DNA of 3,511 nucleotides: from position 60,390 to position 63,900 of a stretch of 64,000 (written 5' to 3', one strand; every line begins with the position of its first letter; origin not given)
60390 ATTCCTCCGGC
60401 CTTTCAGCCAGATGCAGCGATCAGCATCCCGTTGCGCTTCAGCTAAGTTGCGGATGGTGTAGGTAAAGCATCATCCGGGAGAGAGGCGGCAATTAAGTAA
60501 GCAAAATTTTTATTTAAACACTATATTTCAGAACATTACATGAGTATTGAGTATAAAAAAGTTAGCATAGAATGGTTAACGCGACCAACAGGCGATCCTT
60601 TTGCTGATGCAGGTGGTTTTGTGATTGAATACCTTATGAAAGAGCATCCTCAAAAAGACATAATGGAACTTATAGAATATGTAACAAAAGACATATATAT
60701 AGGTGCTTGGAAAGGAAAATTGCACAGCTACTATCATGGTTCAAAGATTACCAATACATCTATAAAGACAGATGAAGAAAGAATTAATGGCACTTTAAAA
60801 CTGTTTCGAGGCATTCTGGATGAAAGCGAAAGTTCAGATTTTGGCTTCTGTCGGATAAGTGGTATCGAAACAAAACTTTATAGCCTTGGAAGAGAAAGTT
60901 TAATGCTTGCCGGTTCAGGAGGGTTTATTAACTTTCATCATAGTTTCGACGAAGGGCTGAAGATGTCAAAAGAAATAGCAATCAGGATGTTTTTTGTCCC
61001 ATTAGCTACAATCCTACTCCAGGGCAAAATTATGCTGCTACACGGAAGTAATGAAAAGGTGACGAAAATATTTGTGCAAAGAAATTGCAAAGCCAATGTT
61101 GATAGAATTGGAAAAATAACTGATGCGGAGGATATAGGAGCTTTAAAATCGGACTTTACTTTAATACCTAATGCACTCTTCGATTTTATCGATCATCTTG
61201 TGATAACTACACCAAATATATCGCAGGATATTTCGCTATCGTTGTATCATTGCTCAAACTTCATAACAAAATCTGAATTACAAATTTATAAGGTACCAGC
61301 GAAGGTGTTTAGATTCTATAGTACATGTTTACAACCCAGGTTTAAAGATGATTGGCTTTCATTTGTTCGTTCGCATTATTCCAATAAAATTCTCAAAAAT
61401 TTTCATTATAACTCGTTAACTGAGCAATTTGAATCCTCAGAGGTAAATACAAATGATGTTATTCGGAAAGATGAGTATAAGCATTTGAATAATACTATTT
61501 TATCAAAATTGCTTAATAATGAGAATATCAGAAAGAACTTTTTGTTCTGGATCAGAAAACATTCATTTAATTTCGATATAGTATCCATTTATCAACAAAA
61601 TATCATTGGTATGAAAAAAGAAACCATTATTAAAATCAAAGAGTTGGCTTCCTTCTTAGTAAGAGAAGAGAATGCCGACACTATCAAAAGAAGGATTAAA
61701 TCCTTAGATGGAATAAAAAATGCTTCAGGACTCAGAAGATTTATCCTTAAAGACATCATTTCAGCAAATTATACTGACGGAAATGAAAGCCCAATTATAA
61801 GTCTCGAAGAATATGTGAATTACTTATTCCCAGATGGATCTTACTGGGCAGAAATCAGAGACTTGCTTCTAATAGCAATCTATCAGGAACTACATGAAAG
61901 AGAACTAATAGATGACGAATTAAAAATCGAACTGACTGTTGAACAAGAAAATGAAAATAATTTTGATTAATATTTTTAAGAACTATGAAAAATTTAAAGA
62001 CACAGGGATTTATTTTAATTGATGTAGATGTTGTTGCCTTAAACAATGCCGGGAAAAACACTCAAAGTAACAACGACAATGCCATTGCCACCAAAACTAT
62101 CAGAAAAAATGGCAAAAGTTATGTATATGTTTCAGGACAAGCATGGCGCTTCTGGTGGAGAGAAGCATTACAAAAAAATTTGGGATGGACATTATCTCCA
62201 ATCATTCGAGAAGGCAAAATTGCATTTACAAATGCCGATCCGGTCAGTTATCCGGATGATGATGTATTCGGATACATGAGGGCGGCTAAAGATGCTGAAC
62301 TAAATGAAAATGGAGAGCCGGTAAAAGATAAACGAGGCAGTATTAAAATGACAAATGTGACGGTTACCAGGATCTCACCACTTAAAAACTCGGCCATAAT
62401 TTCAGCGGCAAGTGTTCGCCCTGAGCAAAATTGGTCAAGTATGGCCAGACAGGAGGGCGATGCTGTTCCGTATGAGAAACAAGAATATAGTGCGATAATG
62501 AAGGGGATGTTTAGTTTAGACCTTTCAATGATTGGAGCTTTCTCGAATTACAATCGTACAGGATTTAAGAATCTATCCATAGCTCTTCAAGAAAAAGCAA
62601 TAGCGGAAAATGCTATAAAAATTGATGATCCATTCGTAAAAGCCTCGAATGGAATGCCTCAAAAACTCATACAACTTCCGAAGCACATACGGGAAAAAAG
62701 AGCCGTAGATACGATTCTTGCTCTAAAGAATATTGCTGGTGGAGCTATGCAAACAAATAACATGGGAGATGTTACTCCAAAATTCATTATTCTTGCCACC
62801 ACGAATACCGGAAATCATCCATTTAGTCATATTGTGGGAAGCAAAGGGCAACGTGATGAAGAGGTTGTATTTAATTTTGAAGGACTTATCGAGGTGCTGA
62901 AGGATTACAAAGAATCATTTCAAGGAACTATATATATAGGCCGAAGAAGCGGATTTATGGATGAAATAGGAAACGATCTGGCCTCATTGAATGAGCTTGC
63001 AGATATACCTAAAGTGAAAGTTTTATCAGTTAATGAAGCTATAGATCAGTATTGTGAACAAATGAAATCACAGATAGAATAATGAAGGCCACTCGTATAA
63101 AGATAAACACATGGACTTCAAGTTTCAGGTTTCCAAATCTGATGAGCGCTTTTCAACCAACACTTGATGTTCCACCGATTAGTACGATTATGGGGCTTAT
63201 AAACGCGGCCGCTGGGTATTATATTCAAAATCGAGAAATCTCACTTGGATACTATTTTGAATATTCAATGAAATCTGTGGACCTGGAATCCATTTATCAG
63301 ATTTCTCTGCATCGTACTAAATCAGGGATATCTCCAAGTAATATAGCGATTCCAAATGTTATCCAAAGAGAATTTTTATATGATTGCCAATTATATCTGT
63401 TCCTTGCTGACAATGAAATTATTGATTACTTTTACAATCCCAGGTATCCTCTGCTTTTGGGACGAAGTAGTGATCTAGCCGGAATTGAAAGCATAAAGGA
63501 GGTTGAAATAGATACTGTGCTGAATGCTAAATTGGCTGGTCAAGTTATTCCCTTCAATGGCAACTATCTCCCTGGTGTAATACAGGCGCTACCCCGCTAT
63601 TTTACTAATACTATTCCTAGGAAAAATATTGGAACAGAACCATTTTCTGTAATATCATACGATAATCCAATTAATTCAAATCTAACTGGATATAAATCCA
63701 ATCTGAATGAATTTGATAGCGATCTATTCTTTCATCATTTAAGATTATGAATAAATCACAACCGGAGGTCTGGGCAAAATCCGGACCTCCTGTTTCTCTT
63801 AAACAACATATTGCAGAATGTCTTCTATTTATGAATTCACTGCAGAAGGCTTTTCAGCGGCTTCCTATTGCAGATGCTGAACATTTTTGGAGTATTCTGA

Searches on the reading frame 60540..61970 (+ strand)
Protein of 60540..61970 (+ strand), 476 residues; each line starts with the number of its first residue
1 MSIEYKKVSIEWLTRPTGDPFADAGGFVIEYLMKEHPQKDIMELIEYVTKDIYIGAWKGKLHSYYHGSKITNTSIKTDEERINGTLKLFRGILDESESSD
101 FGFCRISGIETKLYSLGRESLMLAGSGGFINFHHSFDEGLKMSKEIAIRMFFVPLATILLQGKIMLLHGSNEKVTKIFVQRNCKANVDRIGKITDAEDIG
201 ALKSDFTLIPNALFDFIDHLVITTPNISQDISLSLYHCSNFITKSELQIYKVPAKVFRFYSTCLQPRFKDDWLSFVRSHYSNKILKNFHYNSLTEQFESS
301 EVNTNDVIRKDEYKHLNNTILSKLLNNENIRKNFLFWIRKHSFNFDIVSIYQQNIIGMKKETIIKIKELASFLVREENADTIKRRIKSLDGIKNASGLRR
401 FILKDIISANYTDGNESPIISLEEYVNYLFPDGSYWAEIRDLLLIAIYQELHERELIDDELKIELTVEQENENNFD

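Call 7: search_protein_families(library=pfam, proteins=[window:60540-61970:+], max_evalue=0.01)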
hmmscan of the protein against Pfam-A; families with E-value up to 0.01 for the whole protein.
window:60540-61970:+ (476 aa): 0 families

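Call 33: find_related_loci(query=window:60540-61970:+, collection=metagenome_contigs, flank=10000)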
Query window:60540-61970:+ (476 aa) in metagenome_contigs; peptide patterns used: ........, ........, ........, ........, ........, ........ (x = any residue, [..] = any of these).
122 stretches matched a pattern; 37 encode a relative of the query (tblastn E <= 1e-3); 37 distinct loci.
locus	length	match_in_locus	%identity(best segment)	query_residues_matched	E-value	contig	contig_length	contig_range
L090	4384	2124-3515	67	1-463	0e+0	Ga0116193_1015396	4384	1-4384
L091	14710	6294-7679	70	5-465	0e+0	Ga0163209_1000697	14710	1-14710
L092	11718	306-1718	67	5-476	0e+0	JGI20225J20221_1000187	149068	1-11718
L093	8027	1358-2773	64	1-472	0e+0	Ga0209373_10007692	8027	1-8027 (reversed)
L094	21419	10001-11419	63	1-472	0e+0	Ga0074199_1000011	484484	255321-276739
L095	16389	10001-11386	65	1-461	0e+0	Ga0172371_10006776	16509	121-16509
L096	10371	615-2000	65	1-461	0e+0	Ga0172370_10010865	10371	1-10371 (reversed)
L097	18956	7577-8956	57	1-462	1e-174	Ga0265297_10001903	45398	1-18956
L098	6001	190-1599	57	1-472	4e-173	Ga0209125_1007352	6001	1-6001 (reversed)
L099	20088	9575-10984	56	1-472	4e-171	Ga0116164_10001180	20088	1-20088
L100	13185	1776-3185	56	1-472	1e-170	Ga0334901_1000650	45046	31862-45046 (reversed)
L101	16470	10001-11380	57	11-472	7e-170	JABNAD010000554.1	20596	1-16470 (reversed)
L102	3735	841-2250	56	1-472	7e-176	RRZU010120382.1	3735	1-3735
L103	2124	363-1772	56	1-472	0e+0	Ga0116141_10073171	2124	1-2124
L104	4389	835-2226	57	7-472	2e-172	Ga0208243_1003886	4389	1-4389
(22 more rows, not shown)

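Call 45: find_homologous_proteins(query=window:60540-61970:+, max_evalue=1e-30)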
Query window:60540-61970:+ (476 aa): 505 proteins with E <= 1e-30 among 8000 candidates; the best 120 are listed.
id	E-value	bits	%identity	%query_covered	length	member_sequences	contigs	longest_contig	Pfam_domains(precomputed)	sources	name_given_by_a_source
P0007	0.0e+0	1067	100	100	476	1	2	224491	PF27281.1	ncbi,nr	ncbi:MAG: hypothetical protein PHQ65_13885 [Bacteroidales bacterium]|nr:hypothetical protein [Bacter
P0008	3.1e-208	710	68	97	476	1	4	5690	PF27281.1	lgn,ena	-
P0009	3.6e-207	707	68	96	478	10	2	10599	PF27281.1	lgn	-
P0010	6.2e-207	706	68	99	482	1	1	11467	PF27281.1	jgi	jgi:CRISPR-associated protein Cst1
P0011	1.0e-206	705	67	97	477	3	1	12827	PF27281.1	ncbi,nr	ncbi:MAG: type I-B CRISPR-associated protein Cas8b1/Cst1 [Bacteroidetes bacterium]|nr:type I-B CRISP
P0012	4.0e-206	704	67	97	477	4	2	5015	PF27281.1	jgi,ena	-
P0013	8.7e-206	702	68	97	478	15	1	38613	PF27281.1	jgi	jgi:CRISPR-associated protein Cst1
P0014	3.3e-204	697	67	99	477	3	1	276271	PF27281.1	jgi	jgi:CRISPR-associated protein Cst1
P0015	3.5e-204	697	66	100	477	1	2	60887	PF27281.1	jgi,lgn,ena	-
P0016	4.5e-204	697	67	99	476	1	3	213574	PF27281.1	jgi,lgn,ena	-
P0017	5.5e-204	696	67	99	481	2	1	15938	PF27281.1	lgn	-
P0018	7.8e-203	693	66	99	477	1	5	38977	PF27281.1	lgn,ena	-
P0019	2.4e-202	691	65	99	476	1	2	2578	PF27281.1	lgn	-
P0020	1.8e-201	688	66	100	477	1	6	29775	PF27281.1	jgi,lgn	jgi:CRISPR-associated protein Cst1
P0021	3.2e-201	687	64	98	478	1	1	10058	PF27281.1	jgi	jgi:CRISPR-associated protein Cst1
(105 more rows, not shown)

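Call 46: find_encoding_contigs(protein=P0007, flank=10000, max_places=4)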
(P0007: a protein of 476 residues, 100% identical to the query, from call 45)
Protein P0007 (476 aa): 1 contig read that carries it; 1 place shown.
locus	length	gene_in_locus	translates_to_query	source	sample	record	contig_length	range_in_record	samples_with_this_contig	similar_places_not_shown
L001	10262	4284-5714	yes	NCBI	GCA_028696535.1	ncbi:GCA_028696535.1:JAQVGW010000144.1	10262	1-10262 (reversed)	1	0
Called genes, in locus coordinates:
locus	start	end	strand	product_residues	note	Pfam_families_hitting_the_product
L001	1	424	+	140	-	?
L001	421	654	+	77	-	-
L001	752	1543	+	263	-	PF21350:Cas6_I-A, PF01881:Cas_Cas6_C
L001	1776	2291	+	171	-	PF01930:Cas_Cas4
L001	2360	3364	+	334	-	PF01867:Cas_Cas1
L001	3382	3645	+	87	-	PF09827:CRISPR_Cas2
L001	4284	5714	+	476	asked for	PF27281:DevT_C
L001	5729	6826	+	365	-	PF01905:DevR (weak)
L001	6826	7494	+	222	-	-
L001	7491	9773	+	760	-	PF00270:DEAD, PF04851:ResIII (weak), PF00271:Helicase_C, PF22590:Cas3-like_C_2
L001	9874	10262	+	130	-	?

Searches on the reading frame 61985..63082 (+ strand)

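Call 7: search_protein_families(library=pfam, proteins=[window:61985-63082:+], max_evalue=0.01)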
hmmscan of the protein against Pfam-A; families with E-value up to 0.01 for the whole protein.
window:61985-63082:+ (365 aa): 1 family
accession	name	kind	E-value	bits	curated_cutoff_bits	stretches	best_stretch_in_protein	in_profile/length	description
PF01905.21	DevR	-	2.9e-07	30.3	23.8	1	14-275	7-253/270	CRISPR-associated negative auto-regulator DevR/Csa2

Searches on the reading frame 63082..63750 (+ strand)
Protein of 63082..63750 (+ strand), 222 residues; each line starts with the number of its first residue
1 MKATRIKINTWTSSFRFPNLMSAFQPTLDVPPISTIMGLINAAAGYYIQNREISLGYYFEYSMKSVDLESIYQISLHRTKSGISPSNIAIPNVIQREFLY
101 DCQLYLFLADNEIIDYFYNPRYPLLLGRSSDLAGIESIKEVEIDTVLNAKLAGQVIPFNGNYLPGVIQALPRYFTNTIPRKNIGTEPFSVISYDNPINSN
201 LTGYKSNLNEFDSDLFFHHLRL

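Call 7: search_protein_families(library=pfam, proteins=[window:63082-63750:+], max_evalue=0.01)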
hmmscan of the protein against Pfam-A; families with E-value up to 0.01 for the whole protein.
window:63082-63750:+ (222 aa): 1 family
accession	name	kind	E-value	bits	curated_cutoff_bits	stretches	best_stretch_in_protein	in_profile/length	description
PF09704.15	Cas_Cas5d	-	8.8e-05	23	23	1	22-51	19-48/217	CRISPR-associated protein (Cas_Cas5)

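Call 11: find_encoding_contigs(protein=window:63082-63750:+, flank=10000, max_places=6)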
Protein window:63082-63750:+ (222 aa): 4 contigs read that carry it; 4 places shown.
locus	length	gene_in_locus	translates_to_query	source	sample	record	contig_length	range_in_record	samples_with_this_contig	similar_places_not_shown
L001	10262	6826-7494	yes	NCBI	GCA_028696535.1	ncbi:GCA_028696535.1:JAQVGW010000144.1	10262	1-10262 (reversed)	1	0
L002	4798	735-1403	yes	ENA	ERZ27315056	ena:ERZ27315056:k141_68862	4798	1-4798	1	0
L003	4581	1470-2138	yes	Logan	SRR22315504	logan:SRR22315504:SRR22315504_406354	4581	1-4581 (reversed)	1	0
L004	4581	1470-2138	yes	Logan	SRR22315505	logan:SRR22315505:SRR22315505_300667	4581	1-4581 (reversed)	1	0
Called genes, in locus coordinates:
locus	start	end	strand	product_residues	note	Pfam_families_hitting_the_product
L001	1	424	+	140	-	?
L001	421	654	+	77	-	-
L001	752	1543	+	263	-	PF21350:Cas6_I-A, PF01881:Cas_Cas6_C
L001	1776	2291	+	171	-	PF01930:Cas_Cas4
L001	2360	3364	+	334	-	PF01867:Cas_Cas1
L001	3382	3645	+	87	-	PF09827:CRISPR_Cas2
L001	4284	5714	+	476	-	PF27281:DevT_C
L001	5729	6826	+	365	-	PF01905:DevR (weak)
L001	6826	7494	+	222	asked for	-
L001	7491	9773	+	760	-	PF00270:DEAD, PF04851:ResIII (weak), PF00271:Helicase_C, PF22590:Cas3-like_C_2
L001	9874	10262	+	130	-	?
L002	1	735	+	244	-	?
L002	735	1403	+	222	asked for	-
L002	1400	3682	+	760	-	PF00270:DEAD, PF04851:ResIII (weak), PF00271:Helicase_C, PF22590:Cas3-like_C_2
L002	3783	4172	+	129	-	-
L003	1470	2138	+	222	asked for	-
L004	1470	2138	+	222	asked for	-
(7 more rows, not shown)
